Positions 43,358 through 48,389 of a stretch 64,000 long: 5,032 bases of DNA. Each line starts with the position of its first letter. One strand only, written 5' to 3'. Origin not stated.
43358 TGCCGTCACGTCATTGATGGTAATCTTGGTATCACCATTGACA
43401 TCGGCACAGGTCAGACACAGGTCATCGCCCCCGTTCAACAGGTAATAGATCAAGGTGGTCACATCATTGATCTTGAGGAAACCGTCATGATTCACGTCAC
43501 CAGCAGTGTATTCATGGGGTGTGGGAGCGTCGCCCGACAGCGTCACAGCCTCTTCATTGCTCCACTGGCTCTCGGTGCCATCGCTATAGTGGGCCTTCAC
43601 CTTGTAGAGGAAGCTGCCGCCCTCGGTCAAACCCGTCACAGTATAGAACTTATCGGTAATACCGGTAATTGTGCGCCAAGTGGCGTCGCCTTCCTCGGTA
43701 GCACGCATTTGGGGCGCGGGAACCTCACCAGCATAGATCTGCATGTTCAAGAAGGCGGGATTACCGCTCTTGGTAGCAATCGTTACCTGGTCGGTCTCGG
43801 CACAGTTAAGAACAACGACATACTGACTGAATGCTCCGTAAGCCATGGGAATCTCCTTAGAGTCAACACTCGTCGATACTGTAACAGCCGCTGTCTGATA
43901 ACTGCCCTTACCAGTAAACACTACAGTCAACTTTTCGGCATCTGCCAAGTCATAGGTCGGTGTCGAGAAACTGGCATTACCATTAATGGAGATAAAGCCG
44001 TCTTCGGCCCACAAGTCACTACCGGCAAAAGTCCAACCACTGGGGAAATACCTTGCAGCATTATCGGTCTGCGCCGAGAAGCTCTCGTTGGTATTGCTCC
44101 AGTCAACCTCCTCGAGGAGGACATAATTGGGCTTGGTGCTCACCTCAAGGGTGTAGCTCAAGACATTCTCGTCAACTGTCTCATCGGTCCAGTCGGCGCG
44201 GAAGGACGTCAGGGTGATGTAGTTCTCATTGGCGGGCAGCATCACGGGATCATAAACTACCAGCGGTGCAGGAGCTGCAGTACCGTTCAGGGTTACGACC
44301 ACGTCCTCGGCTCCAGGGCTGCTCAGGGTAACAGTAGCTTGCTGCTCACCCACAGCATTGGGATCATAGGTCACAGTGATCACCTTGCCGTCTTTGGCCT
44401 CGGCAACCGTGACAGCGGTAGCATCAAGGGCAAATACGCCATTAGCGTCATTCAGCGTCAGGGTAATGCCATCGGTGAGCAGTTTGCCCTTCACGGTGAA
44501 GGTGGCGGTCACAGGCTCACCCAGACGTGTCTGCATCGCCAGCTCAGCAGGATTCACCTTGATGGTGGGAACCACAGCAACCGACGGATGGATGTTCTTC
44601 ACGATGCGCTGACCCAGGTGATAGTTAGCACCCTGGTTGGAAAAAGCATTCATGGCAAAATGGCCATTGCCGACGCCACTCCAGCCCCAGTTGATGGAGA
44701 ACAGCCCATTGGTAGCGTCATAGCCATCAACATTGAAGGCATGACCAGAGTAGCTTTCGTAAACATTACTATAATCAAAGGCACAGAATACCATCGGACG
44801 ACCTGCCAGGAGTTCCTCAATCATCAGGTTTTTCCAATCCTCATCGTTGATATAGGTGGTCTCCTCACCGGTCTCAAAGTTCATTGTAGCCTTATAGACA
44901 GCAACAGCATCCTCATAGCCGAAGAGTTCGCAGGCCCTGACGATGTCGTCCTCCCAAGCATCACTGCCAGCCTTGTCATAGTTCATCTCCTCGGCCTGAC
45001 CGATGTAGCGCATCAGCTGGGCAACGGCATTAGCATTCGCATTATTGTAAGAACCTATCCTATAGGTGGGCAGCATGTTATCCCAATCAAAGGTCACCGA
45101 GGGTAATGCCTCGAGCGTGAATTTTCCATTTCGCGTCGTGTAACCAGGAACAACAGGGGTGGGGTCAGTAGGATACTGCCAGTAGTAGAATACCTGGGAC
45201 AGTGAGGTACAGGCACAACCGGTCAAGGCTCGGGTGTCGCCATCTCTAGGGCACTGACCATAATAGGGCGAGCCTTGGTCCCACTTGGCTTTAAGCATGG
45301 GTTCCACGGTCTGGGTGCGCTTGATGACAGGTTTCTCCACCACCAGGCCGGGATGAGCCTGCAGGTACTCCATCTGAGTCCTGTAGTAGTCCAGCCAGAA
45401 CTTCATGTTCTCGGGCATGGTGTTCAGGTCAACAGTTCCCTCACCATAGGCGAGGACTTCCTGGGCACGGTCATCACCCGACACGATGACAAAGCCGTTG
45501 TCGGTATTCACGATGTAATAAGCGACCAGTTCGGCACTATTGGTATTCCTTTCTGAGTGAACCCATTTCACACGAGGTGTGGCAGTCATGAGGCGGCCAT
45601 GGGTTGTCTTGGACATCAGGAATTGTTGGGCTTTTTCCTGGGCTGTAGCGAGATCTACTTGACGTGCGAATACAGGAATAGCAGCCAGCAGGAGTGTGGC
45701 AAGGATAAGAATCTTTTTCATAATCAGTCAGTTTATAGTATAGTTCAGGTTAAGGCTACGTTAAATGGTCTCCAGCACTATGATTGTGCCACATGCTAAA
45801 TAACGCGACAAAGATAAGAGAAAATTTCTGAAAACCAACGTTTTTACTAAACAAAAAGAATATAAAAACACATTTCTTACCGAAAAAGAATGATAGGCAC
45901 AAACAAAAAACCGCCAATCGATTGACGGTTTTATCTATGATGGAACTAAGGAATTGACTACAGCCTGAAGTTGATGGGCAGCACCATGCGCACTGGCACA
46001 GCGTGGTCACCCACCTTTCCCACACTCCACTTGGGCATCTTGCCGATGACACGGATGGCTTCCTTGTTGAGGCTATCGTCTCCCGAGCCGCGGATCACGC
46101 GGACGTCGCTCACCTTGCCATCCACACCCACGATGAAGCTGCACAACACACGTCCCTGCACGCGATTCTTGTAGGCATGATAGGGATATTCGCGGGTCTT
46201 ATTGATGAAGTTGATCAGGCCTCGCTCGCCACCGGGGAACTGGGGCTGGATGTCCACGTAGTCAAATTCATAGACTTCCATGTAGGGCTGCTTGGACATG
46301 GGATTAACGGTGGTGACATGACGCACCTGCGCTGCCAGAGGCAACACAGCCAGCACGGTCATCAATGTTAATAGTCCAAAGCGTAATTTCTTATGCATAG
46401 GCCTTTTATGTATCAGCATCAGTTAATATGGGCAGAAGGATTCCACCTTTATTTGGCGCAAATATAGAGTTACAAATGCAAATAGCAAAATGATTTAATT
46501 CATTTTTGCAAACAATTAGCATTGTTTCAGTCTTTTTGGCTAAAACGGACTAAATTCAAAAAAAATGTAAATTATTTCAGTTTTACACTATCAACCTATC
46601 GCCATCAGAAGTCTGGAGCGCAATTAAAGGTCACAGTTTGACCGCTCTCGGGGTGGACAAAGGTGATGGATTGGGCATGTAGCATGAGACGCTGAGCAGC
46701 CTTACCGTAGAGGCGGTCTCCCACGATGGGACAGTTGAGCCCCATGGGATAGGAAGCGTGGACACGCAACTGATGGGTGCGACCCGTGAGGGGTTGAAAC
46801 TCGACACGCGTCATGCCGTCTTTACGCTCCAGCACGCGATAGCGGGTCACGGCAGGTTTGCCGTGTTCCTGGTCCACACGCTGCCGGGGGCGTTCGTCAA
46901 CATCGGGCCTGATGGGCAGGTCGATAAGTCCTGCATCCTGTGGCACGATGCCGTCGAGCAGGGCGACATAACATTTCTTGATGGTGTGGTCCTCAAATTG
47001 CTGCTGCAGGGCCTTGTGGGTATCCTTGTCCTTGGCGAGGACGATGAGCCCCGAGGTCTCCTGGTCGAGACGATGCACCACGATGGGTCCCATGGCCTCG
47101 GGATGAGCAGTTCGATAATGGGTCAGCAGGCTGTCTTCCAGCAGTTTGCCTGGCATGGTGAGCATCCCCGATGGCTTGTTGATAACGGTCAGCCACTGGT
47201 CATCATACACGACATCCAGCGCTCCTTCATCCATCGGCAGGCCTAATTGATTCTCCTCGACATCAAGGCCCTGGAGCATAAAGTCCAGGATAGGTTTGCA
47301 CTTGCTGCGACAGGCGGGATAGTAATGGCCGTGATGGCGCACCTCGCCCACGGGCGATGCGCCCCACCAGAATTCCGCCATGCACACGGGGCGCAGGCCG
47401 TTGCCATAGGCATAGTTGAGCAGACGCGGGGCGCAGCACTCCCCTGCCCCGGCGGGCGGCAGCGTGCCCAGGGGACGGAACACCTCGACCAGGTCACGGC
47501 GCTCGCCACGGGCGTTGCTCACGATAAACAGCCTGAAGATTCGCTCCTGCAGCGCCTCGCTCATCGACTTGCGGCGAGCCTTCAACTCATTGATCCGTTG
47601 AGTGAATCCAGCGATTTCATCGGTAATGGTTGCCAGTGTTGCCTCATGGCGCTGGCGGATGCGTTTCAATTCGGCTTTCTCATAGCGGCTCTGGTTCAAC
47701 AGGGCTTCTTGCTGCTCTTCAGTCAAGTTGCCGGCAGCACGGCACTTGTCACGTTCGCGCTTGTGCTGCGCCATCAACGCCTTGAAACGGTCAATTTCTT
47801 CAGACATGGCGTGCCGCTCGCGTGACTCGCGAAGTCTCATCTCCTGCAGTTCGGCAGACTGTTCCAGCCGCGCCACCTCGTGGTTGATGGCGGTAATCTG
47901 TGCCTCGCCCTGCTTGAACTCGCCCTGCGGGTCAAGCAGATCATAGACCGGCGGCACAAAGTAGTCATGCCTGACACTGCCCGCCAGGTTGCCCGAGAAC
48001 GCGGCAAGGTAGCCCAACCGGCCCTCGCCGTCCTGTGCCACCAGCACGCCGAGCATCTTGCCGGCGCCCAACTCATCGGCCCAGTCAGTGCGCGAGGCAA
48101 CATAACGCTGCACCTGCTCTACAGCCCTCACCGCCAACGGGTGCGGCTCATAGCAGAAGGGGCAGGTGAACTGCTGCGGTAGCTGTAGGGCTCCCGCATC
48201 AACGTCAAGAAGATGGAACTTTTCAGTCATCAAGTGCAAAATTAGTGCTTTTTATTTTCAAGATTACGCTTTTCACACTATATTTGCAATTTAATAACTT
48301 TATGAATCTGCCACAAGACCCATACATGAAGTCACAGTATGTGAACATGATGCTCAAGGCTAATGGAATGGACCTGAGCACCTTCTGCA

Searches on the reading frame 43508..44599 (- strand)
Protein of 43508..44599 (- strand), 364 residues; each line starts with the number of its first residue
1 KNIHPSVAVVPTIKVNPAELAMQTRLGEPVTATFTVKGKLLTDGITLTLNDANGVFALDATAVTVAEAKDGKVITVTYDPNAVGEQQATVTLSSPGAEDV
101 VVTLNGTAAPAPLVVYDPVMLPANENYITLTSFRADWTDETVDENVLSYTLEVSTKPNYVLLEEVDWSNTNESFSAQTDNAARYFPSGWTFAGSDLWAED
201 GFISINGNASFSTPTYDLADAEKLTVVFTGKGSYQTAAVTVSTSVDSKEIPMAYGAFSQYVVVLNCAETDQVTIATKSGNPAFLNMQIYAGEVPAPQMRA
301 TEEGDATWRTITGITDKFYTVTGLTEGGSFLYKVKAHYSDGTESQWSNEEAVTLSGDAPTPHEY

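Call 68: predict_structure(alignment_id=A4)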
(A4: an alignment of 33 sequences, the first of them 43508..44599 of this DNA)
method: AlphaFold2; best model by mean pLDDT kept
length: 364 residues; sequences in the alignment: 33
mean_pLDDT: 87.1   pTM: 0.44
mean pLDDT of the five models: 87.1, 86.8, 86.3, 86.3, 85.8
residues with pLDDT >= 90: 229; 70-90: 99; 50-70: 15; < 50: 21
segments of 3 or more residues with pLDDT < 50: 1-4, 295-303, 358-364
pLDDT, mean of each block of 10 residues (from residue 1): 51 96 94 97 96 97 96 98 95 96 95 88 86 90 91 74 90 93 94 93 94 89 87 94 96 90 90 96 92 46 61 86 78 92 91 66 37
secondary structure, 60 per line:
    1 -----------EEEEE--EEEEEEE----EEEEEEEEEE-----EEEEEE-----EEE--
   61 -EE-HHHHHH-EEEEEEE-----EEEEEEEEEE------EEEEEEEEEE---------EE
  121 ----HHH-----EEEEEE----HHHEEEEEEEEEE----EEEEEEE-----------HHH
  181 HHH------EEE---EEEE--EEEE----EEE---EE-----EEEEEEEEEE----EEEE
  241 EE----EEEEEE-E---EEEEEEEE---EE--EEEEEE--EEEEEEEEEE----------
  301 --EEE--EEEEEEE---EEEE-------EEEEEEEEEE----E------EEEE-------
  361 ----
elements in order: E12-16 E19-25 E30-39 E45-50 E56-58 H65-70 E72-78 E84-93 E100-109 E133-138 E146-155 E160-166 H178-183 E190-192 E196-199 E202-205 E210-212 E223-232 E237-242 E247-252 E258-265 E273-278 E281-290 E303-305 E308-314 E318-321 E329-338 E350-353

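Call 70: fold_search(model_id=the predicted structure, library=pdb)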
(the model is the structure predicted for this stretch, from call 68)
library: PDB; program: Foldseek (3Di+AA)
matches with E <= 10: 1976; with E <= 0.001: 200
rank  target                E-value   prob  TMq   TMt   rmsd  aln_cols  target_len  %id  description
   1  2v5y                  1.8e-08  1.00  0.20  0.14  38.0       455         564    8  Crystal structure of the receptor protein tyrosine phosphatase mu ectodomain (released 2007-09-11)
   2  7som_D                4.4e-08  1.00  0.26  0.07  20.7       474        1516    9  Ciliary C2 central pair apparatus isolated from Chlamydomonas reinhardtii (released 2022-04-13)
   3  6nps_A                4.6e-08  1.00  0.20  0.08  19.9       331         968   10  Crystal structure of GH115 enzyme AxyAgu115A from Amphibacillus xylanus (released 2020-07-15)
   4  4zmh_B                5.2e-08  1.00  0.20  0.09  20.7       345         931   12  Crystal structure of a five-domain GH115 alpha-Glucuronidase from the Marine Bacterium Saccharophagus degradans 2-40T (released 2016-05-04)
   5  7sqc_T0               5.4e-08  1.00  0.20  0.15  36.5       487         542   12  Ciliary C1 central pair apparatus isolated from Chlamydomonas reinhardtii (released 2022-04-13)
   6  7sqc_2A               7.4e-08  1.00  0.24  0.12  37.8       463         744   13  Ciliary C1 central pair apparatus isolated from Chlamydomonas reinhardtii (released 2022-04-13)
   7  4zmh_A                7.8e-08  1.00  0.22  0.10  20.6       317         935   12  Crystal structure of a five-domain GH115 alpha-Glucuronidase from the Marine Bacterium Saccharophagus degradans 2-40T (released 2016-05-04)
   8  7sqc_2B               1.6e-07  1.00  0.23  0.11  38.6       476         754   12  Ciliary C1 central pair apparatus isolated from Chlamydomonas reinhardtii (released 2022-04-13)
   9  9fh8_A                2.2e-07  1.00  0.23  0.28  17.6       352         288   10  Crystal structure of the SPD-2 domain of Apis dorsata CEP192 (released 2025-03-26)
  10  7n6g_4C               2.2e-07  1.00  0.22  0.13  39.5       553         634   10  C1 of central pair (released 2022-05-18)
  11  4yfd_A                3.4e-07  1.00  0.22  0.16  35.2       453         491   10  Crystal structure PTP delta Ig1-Fn2 in complex with IL-1RAcP (released 2015-05-06)
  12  8q6t_I                7.4e-07  1.00  0.19  0.07  46.6       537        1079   10  Helical reconstruction of the relaxed thick filament from FIB milled left ventricular mouse myofibrils (released 2023-11-01)
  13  7ceg_A                7.8e-07  1.00  0.22  0.21  35.3       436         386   10  Crystal structure of the complex between mouse PTP delta and neuroligin-3 (released 2021-02-24)
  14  7sqc_T2               7.8e-07  1.00  0.21  0.15  36.9       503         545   10  Ciliary C1 central pair apparatus isolated from Chlamydomonas reinhardtii (released 2022-04-13)
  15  4pbx                  8.6e-07  1.00  0.20  0.13  27.0       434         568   11  Crystal structure of the six N-terminal domains of human receptor protein tyrosine phosphatase sigma (released 2014-11-12)
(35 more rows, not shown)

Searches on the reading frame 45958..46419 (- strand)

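Call 7: search_protein_families(library=pfam, proteins=[window:45958-46419:-], max_evalue=0.001)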
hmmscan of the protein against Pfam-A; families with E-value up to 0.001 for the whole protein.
window:45958-46419:- (153 aa): 1 family
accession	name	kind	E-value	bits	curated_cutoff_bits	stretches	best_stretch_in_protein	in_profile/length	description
PF03544.19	TonB_C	-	2.5e-16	60.3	24.6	1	76-153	3-79/79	Gram-negative bacterial TonB protein C-terminal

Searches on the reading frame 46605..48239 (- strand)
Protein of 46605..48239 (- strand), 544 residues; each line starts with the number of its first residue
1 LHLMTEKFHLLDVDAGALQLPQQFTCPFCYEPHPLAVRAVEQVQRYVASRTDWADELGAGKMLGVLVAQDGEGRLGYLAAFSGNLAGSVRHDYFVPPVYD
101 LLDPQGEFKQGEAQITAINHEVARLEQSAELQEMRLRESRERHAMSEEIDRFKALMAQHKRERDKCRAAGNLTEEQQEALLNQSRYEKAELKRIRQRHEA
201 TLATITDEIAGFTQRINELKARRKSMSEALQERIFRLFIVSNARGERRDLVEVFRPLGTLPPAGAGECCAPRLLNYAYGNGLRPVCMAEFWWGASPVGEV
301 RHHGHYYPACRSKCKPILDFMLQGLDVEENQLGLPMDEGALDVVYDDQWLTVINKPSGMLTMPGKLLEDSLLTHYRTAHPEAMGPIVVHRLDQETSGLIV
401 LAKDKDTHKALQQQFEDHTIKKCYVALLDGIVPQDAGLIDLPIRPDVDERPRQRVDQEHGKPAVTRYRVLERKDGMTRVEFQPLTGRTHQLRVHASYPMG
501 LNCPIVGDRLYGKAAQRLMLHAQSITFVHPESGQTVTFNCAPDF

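Call 7: search_protein_families(library=pfam, proteins=[window:46605-48239:-], max_evalue=0.001)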
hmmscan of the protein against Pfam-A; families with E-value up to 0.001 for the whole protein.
window:46605-48239:- (544 aa): 1 family
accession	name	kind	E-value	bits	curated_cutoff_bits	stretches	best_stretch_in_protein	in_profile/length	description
PF00849.27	PseudoU_synth_2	-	3.9e-35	121.8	26.8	1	351-496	3-151/152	RNA pseudouridylate synthase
